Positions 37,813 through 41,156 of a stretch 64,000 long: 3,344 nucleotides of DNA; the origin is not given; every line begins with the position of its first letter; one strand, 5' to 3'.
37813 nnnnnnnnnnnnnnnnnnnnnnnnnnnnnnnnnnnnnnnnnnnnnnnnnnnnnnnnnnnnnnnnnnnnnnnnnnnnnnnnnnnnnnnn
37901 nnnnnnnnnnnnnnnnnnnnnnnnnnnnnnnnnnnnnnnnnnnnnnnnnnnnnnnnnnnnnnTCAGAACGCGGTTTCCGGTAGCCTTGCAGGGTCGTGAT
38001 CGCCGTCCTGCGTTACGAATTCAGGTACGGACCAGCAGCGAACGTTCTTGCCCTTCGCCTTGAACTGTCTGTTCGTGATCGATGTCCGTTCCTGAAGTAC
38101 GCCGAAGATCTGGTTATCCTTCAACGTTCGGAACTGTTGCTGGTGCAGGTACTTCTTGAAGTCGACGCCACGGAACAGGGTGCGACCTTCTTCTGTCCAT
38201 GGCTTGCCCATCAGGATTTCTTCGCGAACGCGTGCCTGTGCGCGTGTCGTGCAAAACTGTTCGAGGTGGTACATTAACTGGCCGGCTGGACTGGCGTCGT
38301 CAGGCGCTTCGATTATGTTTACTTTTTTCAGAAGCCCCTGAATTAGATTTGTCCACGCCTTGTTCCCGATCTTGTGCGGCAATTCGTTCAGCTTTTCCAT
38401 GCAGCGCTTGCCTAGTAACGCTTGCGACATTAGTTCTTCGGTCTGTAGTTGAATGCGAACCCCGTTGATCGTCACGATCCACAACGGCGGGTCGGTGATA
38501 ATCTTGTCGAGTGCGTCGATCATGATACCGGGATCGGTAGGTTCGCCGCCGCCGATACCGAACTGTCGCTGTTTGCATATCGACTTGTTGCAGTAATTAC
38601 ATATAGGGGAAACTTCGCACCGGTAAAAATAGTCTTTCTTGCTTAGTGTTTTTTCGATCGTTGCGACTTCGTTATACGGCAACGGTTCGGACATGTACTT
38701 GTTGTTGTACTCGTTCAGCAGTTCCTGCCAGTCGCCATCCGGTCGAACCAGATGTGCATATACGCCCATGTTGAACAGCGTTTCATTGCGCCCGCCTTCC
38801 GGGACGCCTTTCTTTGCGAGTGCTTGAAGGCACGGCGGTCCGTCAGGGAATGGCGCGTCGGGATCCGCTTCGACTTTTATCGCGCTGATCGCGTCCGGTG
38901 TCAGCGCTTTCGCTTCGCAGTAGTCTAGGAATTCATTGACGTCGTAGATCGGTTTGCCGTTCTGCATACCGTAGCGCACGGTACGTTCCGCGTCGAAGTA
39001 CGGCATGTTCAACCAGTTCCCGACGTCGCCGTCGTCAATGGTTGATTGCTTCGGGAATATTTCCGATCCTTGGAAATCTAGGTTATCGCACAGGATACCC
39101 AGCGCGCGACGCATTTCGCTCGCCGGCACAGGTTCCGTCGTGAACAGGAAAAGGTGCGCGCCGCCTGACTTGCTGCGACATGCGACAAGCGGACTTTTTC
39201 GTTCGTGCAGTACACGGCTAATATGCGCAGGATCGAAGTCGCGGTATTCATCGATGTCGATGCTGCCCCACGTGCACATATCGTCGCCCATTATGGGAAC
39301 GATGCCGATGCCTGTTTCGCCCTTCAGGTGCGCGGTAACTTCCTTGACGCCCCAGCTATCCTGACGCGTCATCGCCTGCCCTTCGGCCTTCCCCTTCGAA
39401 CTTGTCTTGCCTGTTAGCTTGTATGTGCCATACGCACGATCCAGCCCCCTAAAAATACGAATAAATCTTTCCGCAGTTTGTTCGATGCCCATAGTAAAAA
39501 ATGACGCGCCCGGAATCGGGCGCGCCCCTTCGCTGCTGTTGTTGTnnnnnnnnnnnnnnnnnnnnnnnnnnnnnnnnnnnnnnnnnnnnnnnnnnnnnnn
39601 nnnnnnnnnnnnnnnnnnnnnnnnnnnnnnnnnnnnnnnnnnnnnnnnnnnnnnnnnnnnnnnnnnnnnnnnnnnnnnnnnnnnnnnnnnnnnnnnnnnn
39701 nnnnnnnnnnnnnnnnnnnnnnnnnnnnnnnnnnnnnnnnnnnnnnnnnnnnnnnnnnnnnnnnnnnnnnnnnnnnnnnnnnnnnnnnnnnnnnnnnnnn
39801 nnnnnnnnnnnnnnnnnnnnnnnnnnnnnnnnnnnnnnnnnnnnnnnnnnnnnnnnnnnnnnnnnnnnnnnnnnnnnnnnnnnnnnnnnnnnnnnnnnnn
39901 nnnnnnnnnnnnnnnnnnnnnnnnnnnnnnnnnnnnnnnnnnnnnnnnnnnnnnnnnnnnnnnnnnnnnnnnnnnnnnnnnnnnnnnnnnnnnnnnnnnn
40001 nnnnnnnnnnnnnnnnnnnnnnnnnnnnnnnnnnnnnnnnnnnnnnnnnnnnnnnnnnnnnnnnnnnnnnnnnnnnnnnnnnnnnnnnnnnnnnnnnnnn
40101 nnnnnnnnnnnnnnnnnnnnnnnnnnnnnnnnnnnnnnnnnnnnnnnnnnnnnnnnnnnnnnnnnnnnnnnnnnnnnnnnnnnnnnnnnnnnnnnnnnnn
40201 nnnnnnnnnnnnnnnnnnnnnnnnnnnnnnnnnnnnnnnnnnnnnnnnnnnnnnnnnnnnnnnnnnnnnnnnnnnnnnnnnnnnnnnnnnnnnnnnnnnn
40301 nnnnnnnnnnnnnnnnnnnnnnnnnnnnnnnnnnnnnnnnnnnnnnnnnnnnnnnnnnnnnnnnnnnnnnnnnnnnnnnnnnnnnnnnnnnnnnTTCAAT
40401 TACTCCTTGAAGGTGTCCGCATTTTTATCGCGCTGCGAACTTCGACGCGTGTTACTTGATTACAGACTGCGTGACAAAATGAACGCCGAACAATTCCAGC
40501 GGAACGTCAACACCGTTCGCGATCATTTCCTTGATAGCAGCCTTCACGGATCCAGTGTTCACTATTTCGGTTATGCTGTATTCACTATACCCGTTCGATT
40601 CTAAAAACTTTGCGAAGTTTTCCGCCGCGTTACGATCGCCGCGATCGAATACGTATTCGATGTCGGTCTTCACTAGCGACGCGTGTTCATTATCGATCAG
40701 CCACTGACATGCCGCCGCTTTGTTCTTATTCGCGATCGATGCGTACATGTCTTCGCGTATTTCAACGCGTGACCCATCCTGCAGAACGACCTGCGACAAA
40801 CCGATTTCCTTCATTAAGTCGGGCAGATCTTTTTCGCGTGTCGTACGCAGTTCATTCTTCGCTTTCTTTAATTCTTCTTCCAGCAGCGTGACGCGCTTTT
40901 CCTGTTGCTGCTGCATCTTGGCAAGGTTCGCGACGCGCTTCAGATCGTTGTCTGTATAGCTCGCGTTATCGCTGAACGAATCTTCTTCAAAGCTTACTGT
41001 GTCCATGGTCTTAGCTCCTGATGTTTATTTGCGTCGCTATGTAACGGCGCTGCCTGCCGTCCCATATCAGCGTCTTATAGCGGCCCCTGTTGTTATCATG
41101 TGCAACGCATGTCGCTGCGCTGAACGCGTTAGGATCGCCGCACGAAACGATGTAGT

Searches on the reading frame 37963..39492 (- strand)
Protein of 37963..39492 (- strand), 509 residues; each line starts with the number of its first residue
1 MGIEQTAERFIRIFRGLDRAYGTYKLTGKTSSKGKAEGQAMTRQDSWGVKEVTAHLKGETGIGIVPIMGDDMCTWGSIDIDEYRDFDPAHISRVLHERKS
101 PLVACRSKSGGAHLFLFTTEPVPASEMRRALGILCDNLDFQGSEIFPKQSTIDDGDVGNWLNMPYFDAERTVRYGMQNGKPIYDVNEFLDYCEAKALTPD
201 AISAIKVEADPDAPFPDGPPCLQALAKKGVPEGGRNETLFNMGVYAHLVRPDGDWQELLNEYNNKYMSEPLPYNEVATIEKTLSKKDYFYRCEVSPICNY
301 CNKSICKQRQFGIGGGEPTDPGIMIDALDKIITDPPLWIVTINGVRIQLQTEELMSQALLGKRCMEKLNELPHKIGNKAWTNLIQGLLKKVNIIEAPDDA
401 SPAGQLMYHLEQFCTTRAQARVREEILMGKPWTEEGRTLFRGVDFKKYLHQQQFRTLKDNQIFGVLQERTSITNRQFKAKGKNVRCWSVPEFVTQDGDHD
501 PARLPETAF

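Call 27: search_protein_families(library=pfam, proteins=[window:37963-39492:-], max_evalue=0.01)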
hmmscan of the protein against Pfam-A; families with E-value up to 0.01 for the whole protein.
window:37963-39492:- (509 aa): 1 family
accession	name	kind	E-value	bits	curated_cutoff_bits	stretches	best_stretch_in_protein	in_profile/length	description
PF22548.2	AEP-TOTE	-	8.9e-15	55.3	27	1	46-173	60-197/230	TOTE conflict system, Archaeo-Eukaryotic Primase domain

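Call 29: search_dna_similar(query=window:37963-39492:-, collection=phages, mode=protein, max_rows=25)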
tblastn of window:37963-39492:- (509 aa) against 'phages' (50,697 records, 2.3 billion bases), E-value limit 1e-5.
Records with a match: 25; places in all: 25; records where one place covers at least 80% of the query: 22.
Best place of each record, by identity: <60% 25.
By first word of the organism name: Acinetobacter 10; Dinoroseobacter 3; Caudoviricetes 2; Klebsiella 2; Pelagibacter 2; Phage 1; phage 1; Providencia 1; Pseudomonas 1; Salmonella 1; and 1 more.
By host as written in the record: - 4; Acinetobacter baumannii 4; Acinetobacter baumannii DSM 106838 2; Acinetobacter calcoaceticus ATCC23055 2; Candidatus Pelagibacter sp. HTCC1062 2; Dinoroseobacter shibae DFL12T 2; Gammaproteobacteria 1; unknown 1; and 7 more.
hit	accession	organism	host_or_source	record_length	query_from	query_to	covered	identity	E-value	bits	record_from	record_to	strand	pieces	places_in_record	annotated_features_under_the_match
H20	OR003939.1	Phage DSL-LC04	Gammaproteobacteria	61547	9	506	98%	40.8%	2e-97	328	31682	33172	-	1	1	primase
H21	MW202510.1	Caudoviricetes sp.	Manatee Spring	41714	10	495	95%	39.5%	2e-100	337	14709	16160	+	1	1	DNA primase small subunit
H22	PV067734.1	Acinetobacter phage vB_AbaS-Bhz20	Acinetobacter baumannii DSM 106838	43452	8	504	98%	32.3%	3e-72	255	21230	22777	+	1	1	primase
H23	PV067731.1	Acinetobacter phage vB_AbaS-Bhz9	Acinetobacter baumannii DSM 106838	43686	8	504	98%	32.3%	4e-72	255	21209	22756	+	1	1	primase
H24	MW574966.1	phage 023Pt_psg01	unknown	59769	4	454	89%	34.9%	3e-76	267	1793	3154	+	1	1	primase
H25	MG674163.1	Acinetobacter phage SH-Ab 15497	Acinetobacter baumannii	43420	8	504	98%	31.4%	6e-70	248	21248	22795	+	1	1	hypothetical protein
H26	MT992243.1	Acinetobacter phage DMU1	Acinetobacter baumannii 19606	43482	8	504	98%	31.4%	6e-70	248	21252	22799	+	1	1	putative primase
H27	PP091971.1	Acinetobacter phage vB_MZM_2AB-P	Acinetobacter baumannii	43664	8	504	98%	31.4%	8e-70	248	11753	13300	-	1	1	hypothetical protein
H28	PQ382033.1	Acinetobacter phage vB_AbaSI_2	Acinetobacter baumannii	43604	8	504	98%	31.4%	8e-70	248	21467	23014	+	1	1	putative primase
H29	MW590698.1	Acinetobacter phage 53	Acinetobacter baumannii WHG40137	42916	8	504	98%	31.4%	7e-69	245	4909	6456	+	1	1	record has no annotation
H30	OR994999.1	Acinetobacter phage pB23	Acinetobacter baumannii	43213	8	504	98%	31.4%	7e-69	245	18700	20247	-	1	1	hypothetical protein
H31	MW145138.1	Providencia phage Kokobel2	Providencia stuartii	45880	4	509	99%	30.3%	1e-65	236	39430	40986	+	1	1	hypothetical protein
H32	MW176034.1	Acinetobacter phage JeffCo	Acinetobacter calcoaceticus ATCC23055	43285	7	504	98%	30.8%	2e-66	238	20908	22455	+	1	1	24: hypothetical protein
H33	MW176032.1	Acinetobacter phage Barton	Acinetobacter calcoaceticus ATCC23055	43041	7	504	98%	30.2%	4e-65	234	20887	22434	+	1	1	24: hypothetical protein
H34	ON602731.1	Klebsiella phage VLCpiS6a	Klebsiella pneumoniae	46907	4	469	92%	31.4%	1e-66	239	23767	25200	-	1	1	primase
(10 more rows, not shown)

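Call 93: search_protein_families(library=phrogs, proteins=[window:37963-39492:-], max_evalue=0.001)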
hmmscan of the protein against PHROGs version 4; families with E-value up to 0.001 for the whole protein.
window:37963-39492:- (509 aa): 2 families
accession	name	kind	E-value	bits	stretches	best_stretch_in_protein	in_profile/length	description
phrog_21866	-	DNA, RNA and nucleotide metabolism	8.7e-99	333.3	1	6-489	3-519/538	primase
phrog_5362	-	DNA, RNA and nucleotide metabolism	0.00056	20.3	0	144-164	218-238/280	DNA primase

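Call 99: search_solved_structures(query=window:37963-39492:-, max_evalue=1)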
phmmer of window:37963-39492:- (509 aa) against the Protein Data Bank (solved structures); distinct sequences matched with E-value up to 1: 1.
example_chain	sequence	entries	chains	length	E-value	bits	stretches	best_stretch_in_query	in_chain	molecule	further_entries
2hfi_A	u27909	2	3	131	0.15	13.5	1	390-478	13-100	Hypothetical protein yppE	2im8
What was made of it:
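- The PrimPol and helicase genes lie 30 kb from R1 (calls 27, 93, 99).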

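Call 100: search_protein_families(library=ncbifam, proteins=[window:37963-39492:-], max_evalue=0.01)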
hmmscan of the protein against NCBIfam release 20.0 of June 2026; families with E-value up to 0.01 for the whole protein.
window:37963-39492:- (509 aa): 1 family
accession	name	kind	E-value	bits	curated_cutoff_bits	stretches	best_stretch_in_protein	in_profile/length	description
NF040561.1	PrimPol_Msp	equivalog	3.1e-08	32.6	200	1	110-164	241-299/515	CRISPR-associated primase-polymerase type A1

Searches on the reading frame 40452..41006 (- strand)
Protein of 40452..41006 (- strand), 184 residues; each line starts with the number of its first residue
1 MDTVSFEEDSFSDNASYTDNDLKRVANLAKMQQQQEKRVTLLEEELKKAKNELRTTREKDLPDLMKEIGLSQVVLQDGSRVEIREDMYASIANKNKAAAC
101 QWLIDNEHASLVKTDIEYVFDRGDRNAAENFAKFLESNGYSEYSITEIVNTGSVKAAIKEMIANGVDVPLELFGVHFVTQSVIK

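Call 27: search_protein_families(library=pfam, proteins=[window:40452-41006:-], max_evalue=0.01)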
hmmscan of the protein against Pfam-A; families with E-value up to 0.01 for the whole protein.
window:40452-41006:- (184 aa): 2 families
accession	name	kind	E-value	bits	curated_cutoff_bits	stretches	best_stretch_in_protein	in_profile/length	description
PF23984.1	DUF7307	-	7.2e-27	94.3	27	1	25-183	2-127/129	Pam3 gp33-like protein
PF14988.11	DUF4515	-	0.0063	16.9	24.5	1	20-98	68-146/206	Domain of unknown function (DUF4515)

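Call 93: search_protein_families(library=phrogs, proteins=[window:40452-41006:-], max_evalue=0.001)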
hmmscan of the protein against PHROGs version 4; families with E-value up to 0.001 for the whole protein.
window:40452-41006:- (184 aa): 1 family
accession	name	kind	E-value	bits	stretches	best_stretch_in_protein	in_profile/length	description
phrog_2378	-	unknown function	1.1e-41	143.7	1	9-184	12-185/189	-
